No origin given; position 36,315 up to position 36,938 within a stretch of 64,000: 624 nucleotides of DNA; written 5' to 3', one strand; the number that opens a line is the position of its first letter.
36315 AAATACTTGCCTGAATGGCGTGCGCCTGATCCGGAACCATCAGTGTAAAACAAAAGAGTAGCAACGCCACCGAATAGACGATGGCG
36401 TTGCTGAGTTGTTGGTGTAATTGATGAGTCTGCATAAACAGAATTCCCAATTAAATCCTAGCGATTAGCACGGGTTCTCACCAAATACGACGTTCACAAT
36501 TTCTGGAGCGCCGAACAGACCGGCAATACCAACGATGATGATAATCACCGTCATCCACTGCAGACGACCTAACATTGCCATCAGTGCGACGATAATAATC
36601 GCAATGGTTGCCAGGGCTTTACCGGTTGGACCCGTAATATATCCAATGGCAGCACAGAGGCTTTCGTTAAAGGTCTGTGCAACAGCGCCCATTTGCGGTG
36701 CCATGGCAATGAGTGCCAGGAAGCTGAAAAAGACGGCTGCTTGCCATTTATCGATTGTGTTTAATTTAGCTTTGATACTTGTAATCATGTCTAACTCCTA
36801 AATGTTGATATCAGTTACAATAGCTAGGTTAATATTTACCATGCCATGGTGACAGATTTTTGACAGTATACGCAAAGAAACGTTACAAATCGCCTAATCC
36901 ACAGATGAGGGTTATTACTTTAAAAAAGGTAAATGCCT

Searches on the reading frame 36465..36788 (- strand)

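Call 69: search_protein_families(library=pfam, proteins=[window:36465-36788:-], max_evalue=0.01)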
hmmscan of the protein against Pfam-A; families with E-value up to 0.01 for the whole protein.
window:36465-36788:- (107 aa): 1 family
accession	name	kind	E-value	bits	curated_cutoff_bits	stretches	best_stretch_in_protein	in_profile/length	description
PF04956.18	TrbC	-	1.3e-16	61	27.9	1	17-99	12-96/98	TrbC/VIRB2 pilin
